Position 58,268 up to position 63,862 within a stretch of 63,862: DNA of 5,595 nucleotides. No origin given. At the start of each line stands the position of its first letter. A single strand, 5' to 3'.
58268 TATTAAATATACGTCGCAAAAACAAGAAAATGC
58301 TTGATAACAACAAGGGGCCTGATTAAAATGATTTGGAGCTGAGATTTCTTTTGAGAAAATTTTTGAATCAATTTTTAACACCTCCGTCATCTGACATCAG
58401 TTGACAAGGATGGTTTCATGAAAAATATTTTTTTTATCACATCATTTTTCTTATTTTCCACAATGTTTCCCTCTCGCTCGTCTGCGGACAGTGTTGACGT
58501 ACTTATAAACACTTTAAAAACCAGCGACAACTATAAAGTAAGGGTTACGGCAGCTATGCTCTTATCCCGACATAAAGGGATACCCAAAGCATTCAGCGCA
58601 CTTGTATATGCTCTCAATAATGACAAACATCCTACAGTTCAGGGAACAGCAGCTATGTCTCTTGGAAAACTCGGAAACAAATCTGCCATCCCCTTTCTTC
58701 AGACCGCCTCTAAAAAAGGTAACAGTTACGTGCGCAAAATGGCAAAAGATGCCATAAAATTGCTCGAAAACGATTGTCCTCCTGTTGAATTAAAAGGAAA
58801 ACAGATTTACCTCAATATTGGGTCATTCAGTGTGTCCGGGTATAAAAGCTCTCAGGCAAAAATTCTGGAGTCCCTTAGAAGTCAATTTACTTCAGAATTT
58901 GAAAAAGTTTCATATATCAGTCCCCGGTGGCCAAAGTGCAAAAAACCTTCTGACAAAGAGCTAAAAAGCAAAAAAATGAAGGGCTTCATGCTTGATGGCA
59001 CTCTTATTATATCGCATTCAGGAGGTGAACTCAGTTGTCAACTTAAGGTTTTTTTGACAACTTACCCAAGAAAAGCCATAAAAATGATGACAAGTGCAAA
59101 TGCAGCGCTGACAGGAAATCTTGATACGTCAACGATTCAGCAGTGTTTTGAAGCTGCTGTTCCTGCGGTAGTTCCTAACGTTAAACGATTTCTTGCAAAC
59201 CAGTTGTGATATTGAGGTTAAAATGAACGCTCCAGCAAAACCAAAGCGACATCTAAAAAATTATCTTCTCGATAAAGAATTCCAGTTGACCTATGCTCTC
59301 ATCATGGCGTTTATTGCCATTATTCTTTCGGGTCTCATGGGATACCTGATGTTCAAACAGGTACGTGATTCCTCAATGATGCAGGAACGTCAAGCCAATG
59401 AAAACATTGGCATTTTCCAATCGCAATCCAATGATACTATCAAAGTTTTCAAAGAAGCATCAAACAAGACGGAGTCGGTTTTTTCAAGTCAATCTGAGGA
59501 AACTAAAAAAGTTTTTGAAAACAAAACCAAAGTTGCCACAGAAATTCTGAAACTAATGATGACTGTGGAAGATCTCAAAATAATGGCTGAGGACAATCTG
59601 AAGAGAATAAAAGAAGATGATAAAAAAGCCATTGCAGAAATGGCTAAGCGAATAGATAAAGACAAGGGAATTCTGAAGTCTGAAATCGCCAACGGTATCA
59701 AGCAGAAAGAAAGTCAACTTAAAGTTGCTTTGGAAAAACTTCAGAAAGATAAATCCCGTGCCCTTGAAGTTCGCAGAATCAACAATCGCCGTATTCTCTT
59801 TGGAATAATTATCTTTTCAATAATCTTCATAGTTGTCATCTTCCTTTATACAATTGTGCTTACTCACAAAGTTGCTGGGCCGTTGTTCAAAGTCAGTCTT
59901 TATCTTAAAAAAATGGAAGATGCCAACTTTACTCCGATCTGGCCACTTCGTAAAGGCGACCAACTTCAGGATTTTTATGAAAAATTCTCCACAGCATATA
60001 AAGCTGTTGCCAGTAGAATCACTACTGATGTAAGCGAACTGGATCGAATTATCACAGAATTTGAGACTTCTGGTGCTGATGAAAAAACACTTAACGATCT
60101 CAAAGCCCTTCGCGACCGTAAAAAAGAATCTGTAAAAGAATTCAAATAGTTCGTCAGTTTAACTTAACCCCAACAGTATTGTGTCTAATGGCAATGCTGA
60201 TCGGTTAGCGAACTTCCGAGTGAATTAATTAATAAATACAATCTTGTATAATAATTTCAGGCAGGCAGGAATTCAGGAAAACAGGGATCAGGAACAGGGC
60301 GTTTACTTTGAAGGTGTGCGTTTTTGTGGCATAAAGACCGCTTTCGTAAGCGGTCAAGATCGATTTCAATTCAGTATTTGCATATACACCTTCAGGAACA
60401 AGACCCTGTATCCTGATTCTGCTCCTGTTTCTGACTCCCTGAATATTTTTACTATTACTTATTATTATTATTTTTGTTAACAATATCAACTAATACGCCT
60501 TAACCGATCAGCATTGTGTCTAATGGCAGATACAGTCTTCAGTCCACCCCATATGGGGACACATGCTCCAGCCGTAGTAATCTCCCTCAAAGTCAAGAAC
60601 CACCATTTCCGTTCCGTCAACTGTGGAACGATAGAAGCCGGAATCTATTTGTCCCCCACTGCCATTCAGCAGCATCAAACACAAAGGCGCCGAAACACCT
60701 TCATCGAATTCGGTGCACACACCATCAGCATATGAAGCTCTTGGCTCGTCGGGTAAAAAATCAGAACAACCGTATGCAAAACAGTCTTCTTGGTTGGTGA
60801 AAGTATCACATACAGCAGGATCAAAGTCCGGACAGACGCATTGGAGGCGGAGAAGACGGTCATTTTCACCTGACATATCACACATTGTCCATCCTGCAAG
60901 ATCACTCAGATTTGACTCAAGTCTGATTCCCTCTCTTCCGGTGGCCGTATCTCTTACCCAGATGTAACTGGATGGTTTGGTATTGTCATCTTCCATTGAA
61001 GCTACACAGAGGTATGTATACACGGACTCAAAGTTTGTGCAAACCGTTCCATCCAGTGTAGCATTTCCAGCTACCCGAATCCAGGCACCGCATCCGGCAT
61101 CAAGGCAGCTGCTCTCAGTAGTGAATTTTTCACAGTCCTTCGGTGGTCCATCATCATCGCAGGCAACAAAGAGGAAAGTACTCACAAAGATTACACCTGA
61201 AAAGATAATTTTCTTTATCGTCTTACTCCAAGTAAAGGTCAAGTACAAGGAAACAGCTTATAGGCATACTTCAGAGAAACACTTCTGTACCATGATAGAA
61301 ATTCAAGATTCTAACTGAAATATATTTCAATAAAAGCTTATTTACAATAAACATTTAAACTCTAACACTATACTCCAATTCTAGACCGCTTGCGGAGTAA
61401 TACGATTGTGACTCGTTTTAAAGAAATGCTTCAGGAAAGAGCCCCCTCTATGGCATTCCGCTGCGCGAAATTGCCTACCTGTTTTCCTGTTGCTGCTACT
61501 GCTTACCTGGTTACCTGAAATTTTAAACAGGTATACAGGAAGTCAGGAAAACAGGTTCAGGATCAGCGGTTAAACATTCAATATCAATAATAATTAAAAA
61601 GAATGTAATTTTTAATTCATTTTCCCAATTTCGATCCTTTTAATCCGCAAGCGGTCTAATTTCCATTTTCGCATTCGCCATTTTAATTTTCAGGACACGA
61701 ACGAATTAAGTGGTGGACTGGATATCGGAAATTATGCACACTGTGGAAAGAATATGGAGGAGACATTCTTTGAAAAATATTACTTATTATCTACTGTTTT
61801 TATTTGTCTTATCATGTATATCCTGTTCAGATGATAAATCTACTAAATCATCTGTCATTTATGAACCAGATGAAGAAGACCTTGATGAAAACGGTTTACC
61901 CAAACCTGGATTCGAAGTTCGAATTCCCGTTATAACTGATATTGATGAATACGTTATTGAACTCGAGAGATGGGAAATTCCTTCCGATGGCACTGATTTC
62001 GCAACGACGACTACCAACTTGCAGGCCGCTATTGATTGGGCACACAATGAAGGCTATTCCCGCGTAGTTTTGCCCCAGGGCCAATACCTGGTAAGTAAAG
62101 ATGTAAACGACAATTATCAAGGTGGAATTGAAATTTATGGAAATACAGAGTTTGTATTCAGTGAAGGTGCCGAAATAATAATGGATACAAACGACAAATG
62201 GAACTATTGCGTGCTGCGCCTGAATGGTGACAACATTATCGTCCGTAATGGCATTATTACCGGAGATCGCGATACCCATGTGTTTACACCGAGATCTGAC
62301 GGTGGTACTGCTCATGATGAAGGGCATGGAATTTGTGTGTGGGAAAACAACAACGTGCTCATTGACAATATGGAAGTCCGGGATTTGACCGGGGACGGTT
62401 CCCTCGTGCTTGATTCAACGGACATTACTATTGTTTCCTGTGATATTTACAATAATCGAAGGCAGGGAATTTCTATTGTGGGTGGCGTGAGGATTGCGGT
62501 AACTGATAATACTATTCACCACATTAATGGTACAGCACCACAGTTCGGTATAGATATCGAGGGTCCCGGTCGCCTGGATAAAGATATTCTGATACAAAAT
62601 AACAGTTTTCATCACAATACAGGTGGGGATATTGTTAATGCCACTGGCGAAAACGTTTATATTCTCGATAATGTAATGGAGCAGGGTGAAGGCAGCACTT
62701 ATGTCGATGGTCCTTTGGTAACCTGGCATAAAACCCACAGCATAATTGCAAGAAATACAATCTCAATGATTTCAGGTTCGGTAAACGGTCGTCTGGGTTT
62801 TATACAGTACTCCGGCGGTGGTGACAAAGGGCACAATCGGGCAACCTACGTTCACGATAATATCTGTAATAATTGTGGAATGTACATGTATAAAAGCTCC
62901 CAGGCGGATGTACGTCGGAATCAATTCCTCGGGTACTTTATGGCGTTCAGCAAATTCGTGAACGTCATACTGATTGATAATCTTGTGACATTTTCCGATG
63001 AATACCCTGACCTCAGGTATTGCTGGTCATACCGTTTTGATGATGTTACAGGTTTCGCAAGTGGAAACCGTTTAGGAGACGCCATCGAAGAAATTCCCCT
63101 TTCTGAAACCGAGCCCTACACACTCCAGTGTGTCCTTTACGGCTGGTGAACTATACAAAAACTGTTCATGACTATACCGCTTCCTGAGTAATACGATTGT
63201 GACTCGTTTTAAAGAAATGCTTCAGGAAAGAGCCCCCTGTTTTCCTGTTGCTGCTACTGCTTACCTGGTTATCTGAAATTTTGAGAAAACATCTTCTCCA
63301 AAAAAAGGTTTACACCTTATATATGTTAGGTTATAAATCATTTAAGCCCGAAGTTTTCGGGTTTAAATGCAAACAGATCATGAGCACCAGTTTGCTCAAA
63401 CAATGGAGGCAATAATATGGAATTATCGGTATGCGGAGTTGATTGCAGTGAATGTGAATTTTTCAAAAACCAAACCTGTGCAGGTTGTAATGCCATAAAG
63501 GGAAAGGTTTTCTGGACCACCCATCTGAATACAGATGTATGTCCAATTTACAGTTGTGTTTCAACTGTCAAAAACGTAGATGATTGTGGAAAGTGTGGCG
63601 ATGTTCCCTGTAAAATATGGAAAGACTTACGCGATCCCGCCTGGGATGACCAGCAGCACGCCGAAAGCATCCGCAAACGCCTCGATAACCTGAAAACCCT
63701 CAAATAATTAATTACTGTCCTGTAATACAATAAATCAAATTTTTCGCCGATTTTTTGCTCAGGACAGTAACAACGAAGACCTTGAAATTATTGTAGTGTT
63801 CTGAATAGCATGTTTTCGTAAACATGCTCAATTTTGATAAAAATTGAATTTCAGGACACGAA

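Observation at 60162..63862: In the terminal 3.7 kb every gene is separated by a repeat element, and a palindromic composite repeat has mirrored Q modules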

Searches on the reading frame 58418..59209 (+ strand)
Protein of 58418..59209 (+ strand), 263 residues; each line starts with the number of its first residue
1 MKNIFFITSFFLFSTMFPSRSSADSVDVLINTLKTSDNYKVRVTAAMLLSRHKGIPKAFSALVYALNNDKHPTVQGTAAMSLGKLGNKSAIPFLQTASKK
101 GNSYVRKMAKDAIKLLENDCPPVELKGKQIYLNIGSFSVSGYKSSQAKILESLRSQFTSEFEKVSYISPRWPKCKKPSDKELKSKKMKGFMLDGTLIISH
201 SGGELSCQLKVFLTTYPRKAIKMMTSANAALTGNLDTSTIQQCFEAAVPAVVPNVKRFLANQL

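Call 10: search_protein_families(library=pfam, proteins=[window:58418-59209:+], max_evalue=0.01)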
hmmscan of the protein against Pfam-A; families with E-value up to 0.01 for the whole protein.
window:58418-59209:+ (263 aa): 4 families
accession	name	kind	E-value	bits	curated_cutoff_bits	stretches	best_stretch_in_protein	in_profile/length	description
PF13646.12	HEAT_2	-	1.2e-14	54.8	27.7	1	26-113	1-87/88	HEAT repeats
PF02985.28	HEAT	-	2.5e-05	24.5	23.5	0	62-86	5-28/31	HEAT repeat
PF13513.12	HEAT_EZ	-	7.9e-05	23.5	27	0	55-85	26-55/55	HEAT-like repeat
PF03130.22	HEAT_PBS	-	0.0026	18.6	20.9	0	74-97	1-24/27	PBS lyase HEAT-like repeat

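Call 22: find_homologous_proteins(query=window:58418-59209:+)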
Query window:58418-59209:+ (263 aa): 23 proteins with E <= 0.001 among 980 candidates.
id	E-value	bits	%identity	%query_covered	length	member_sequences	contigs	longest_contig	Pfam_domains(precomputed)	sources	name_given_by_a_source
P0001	3.1e-167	572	100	100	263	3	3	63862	PF02985.29,PF13646.13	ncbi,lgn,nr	ncbi:HEAT repeat domain-containing protein [Myxococcota bacterium]|nr:HEAT repeat domain-containing 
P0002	1.6e-116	406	70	96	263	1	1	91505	PF02985.29,PF13646.13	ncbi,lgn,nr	ncbi:MAG: HEAT repeat domain-containing protein [Deltaproteobacteria bacterium]|nr:HEAT repeat domai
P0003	1.4e-99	350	61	100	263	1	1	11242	PF02985.29,PF03130.23,PF13513.13,PF13646.13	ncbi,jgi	-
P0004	8.9e-97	341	60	100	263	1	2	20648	PF02985.29,PF13513.13,PF13646.13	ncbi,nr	ncbi:HEAT repeat domain-containing protein [Myxococcota bacterium]|nr:HEAT repeat domain-containing 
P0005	2.4e-96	340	60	97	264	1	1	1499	PF02985.29,PF13646.13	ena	-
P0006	1.3e-90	321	56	98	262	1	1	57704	PF02985.29,PF13646.13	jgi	jgi:HEAT repeats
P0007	2.7e-82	294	52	99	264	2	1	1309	PF03130.23,PF13646.13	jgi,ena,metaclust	metaclust:\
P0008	5.0e-82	293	57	92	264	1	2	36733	PF13646.13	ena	-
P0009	5.2e-82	293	52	100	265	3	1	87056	PF13646.13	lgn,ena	-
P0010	6.9e-82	292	56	92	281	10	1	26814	PF13646.13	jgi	-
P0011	8.2e-81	289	55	91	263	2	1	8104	PF13646.13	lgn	-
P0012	1.1e-80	288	52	100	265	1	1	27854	PF03130.23,PF13646.13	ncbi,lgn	-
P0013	1.3e-80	288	56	92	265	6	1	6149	PF13646.13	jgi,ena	-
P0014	1.4e-80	288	54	100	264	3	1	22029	PF02985.29,PF13513.13,PF13646.13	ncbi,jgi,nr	ncbi:MAG: HEAT repeat domain-containing protein [Deltaproteobacteria bacterium]|jgi:hypothetical pro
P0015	1.6e-80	288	54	94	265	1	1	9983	PF13646.13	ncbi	-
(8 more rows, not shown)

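Call 23: find_encoding_contigs(protein=P0002, flank=10000, max_places=3)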
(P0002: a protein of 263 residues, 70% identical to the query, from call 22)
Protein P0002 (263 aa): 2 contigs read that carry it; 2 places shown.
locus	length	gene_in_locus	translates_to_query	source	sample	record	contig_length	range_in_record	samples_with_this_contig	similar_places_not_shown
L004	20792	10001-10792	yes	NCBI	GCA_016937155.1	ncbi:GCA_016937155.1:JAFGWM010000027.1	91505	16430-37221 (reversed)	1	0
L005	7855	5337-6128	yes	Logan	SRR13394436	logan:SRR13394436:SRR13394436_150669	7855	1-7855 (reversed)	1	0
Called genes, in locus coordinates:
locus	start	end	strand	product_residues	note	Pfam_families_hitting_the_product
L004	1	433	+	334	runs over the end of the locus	PF12784:PDDEXK_2, PF09811:Yae1_N (faint), PF27070:HTH_Rpn_C (weak)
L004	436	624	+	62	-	-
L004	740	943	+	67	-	-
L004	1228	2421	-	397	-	PF01773:Nucleos_tra2_N, PF07670:Gate, PF07662:Nucleos_tra2_C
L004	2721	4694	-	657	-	PF00912:Transgly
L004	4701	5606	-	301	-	PF07478:Dala_Dala_lig_C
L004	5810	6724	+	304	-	PF03781:FGE-sulfatase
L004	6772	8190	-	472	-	PF03062:MBOAT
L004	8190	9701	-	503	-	-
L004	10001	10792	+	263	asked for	PF02985:HEAT (faint), PF13646:HEAT_2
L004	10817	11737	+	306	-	-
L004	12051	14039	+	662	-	PF02897:Peptidase_S9_N (weak), PF26549:Tricorn_N (faint), PF05448:AXE1 (faint), PF01738:DLH, PF02129:Peptidase_S15, PF20434:BD-FAE, PF00326:Peptidase_S9, PF12697:Abhydrolase_6, +2 more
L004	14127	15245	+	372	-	-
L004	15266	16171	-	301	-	PF00561:Abhydrolase_1, PF12146:Hydrolase_4 (weak), PF12697:Abhydrolase_6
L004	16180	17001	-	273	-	PF13349:DUF4097 (weak)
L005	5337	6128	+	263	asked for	PF02985:HEAT (faint), PF13646:HEAT_2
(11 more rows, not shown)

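Call 24: find_encoding_contigs(protein=P0004, flank=10000, max_places=3)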
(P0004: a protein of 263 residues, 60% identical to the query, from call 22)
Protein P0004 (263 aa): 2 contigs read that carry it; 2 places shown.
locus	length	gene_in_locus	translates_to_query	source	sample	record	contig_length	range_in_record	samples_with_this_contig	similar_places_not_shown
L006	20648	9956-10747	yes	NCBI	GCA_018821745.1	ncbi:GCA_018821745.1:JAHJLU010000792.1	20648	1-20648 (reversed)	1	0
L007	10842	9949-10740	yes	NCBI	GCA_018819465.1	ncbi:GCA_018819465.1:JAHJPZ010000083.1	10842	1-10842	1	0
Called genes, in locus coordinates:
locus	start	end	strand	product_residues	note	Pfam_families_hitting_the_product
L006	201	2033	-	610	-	PF13360:PQQ_2 (weak)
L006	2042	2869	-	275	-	PF13646:HEAT_2 (faint)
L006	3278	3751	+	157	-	PF03259:Robl_LC7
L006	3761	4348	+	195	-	PF00025:Arf (weak)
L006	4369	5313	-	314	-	PF01012:ETF, PF00766:ETF_alpha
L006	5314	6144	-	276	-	PF01012:ETF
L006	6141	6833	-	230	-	-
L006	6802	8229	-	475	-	PF03062:MBOAT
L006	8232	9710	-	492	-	PF13472:Lipase_GDSL_2 (weak)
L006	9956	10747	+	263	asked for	PF13513:HEAT_EZ (faint), PF02985:HEAT (faint), PF13646:HEAT_2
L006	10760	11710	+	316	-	-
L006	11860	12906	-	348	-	PF00578:AhpC-TSA, PF08534:Redoxin (weak)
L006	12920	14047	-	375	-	-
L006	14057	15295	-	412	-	-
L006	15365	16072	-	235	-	-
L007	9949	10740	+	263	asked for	PF13513:HEAT_EZ (faint), PF02985:HEAT (faint), PF13646:HEAT_2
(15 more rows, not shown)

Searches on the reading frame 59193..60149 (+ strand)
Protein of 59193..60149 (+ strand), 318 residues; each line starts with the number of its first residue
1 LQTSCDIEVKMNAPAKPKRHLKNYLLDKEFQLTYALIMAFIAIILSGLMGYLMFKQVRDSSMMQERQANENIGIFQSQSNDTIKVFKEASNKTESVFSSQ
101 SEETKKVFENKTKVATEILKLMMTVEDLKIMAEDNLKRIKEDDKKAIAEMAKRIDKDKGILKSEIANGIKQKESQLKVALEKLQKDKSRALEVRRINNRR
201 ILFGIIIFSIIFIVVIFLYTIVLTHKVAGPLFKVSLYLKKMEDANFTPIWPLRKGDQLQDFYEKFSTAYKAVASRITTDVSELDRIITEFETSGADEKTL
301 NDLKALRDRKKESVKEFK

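Call 10: search_protein_families(library=pfam, proteins=[window:59193-60149:+], max_evalue=0.01)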
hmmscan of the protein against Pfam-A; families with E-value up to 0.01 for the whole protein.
window:59193-60149:+ (318 aa): 3 families
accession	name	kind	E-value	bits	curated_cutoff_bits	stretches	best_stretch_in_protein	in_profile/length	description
PF12698.13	ABC2_membrane_3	-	0.0025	17.4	31.6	1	36-224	8-186/347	ABC-2 family transporter protein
PF05478.16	Prominin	-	0.0025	16.4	34.3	1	97-220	315-436/799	Prominin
PF07666.16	MpPF26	-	0.0063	17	37.2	0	205-229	8-35/75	M penetrans paralogue family 26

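Call 69: list_cluster_members(proteins=[window:59223-60149:+, window:63417-63707:+, window:58418-59209:+, window:61770-63149:+, L001:8704-8934:-, L001:9155-9610:-])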
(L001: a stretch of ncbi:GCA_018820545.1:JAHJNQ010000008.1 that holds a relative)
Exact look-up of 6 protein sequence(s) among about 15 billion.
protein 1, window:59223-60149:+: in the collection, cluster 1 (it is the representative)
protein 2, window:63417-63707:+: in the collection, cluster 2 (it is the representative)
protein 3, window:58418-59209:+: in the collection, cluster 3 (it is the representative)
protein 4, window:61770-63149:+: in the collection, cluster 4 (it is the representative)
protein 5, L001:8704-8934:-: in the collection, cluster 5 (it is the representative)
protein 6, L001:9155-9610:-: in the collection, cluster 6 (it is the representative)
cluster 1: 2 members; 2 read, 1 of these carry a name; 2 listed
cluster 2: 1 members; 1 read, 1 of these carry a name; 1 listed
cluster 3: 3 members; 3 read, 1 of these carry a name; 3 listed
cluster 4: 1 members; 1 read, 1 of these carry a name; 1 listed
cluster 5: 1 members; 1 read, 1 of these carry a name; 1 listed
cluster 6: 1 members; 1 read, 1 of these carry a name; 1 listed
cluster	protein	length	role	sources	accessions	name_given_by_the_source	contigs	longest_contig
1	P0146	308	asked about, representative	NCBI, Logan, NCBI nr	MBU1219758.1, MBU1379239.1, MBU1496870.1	hypothetical protein KKF34_08335 [Myxococcota bacterium] | hypothetical protein [Myxococcota bacterium]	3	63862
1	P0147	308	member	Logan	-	-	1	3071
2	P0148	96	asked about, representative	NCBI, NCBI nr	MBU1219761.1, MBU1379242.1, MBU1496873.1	DUF3795 domain-containing protein [Myxococcota bacterium]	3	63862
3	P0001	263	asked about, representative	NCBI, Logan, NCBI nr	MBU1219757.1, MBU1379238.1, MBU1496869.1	HEAT repeat domain-containing protein [Myxococcota bacterium]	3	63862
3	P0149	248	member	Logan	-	-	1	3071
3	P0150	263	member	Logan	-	-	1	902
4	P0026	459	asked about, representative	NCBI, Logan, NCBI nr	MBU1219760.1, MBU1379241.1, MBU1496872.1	right-handed parallel beta-helix repeat-containing protein [Myxococcota bacterium]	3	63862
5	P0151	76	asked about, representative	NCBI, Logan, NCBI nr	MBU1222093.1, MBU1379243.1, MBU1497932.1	hypothetical protein KKF34_13735 [Myxococcota bacterium] | hypothetical protein [Myxococcota bacterium]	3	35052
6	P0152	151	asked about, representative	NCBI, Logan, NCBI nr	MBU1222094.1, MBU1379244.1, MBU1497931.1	hypothetical protein KKF34_13730 [Myxococcota bacterium] | hypothetical protein [Myxococcota bacterium]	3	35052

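Call 70: find_encoding_contigs(protein=P0147, flank=10000, max_places=4)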
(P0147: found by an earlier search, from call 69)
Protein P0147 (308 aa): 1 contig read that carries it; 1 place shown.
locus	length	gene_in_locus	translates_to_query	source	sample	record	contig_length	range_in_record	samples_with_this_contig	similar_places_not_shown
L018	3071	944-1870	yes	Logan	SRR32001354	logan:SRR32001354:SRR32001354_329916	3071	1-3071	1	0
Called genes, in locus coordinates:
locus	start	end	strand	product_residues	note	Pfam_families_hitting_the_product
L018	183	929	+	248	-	PF02985:HEAT (faint), PF13646:HEAT_2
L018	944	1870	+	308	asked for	-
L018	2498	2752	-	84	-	-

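Call 73: find_encoding_contigs(protein=P0152, flank=10000, max_places=4)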
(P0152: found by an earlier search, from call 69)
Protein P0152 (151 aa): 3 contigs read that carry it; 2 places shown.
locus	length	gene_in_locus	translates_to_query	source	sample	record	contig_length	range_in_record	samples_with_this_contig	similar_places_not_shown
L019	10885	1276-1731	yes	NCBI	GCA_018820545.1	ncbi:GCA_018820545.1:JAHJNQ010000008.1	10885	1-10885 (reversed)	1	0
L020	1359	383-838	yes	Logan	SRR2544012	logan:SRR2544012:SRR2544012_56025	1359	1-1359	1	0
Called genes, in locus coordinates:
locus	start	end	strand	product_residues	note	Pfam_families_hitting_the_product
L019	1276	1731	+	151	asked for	-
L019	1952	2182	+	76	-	-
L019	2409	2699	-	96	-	PF12675:DUF3795 (weak)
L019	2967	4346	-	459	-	PF13229:Beta_helix, PF05048:NosD (weak)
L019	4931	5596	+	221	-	-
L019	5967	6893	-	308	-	-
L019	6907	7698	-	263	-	PF02985:HEAT (faint), PF13646:HEAT_2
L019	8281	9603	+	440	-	PF13472:Lipase_GDSL_2 (faint)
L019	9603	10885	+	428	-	PF03062:MBOAT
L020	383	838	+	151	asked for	-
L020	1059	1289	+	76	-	-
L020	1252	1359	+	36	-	?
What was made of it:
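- Tried and rejected: The look-up returned only already known or short contigs (call 73).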

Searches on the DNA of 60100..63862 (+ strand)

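Call 29: search_rna_families(source=window, start=60100, end=63862, threshold=evalue, max_evalue=5)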
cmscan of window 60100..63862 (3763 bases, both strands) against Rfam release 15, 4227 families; matches with E-value up to 5: 8.
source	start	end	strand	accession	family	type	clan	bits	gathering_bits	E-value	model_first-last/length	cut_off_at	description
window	61750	61856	-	RF01644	ceN59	Gene; snRNA; snoRNA; HACA-box;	-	21.7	50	2.5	1-137/137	no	Caenorhabditis snoRNA ceN59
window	61476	61557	+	RF04092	MIR1508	Gene; miRNA;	-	20.1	70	1.7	1-91/91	no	MIR1508 microRNA precursor family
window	60287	60359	-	RF01173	snoU105B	Gene; snRNA; snoRNA; CD-box;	CL00075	19.5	49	1.1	1-80/80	no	Small nucleolar RNA U105B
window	63631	63654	+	RF01325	CRISPR-DR12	Gene; CRISPR;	-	18.5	37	2.8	4-27/30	no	CRISPR RNA direct repeat element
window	61108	61162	-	RF00151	SNORD58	Gene; snRNA; snoRNA; CD-box;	CL00064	17.7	42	4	1-65/65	no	Small nucleolar RNA SNORD58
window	63021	63076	+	RF04308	HCV_SL2531-SL2549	Cis-reg;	-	17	56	3.5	1-72/72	no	Hepatitis C virus stem-loop SL2531 and SL2549AU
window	60318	60477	+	RF00022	GcvB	Gene;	-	15.1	42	4.4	1-204/204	no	GcvB RNA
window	61111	61161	-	RF01145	sR14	Gene; snRNA; snoRNA; CD-box;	-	12.8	38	4.9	1-54/54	no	Small nucleolar RNA sR14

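Call 59: search_dna_similar(query=window:60150-61709:+, collection=plasmids, mode=distant, max_rows=8)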
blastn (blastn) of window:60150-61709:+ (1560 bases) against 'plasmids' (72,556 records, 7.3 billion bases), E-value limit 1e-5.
No match.

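Call 60: search_dna_similar(query=window:60150-61709:+, collection=phages, mode=distant, max_rows=8)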
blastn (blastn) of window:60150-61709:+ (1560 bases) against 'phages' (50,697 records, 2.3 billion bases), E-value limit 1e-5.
No match.
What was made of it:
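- Tried and rejected: Window 60150-61709 (composite, Cys-rich gene, M-a) had no similarity in plasmid or phage collections (calls 59, 60).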

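Call 83: search_rna_families(source=L001, start=8400, end=10885, threshold=gathering)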
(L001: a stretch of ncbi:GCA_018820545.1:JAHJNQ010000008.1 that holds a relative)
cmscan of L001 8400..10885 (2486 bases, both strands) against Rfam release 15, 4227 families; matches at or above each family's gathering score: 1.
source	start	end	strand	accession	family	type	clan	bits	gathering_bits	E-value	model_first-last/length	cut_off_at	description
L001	10167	10518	-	RF00023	tmRNA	Gene;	CL00001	173.9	47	1.7e-70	1-374/374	no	transfer-messenger RNA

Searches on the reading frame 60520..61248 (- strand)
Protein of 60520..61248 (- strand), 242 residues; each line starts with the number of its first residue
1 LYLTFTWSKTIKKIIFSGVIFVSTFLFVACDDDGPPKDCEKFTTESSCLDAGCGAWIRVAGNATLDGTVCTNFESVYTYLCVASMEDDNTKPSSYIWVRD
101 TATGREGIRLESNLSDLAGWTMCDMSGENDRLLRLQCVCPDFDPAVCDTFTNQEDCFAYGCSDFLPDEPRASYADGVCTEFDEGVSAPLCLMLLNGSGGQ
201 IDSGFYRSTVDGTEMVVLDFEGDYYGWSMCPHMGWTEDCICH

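Call 10: search_protein_families(library=pfam, proteins=[window:60520-61248:-], max_evalue=0.01)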
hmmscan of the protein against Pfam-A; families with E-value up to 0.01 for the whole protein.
window:60520-61248:- (242 aa): 0 families

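Call 31: find_homologous_proteins(query=window:60520-61248:-)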
Query window:60520-61248:- (242 aa): 2 proteins with E <= 0.001 among 117 candidates.
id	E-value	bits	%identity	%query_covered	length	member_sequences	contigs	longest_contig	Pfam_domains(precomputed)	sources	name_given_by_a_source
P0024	1.4e-151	521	100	91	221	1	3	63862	-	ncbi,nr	ncbi:hypothetical protein KKF34_08340 [Myxococcota bacterium]|nr:hypothetical protein [Myxococcota b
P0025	4.1e-121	421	85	90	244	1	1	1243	-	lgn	-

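Call 32: find_encoding_contigs(protein=P0025, flank=10000, max_places=5)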
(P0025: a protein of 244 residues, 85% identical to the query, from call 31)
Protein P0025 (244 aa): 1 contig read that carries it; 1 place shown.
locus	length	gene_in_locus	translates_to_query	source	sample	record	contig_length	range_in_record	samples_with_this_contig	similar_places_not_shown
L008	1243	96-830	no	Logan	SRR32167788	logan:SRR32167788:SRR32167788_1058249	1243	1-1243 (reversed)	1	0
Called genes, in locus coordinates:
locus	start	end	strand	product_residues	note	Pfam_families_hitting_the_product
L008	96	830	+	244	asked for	-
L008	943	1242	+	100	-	?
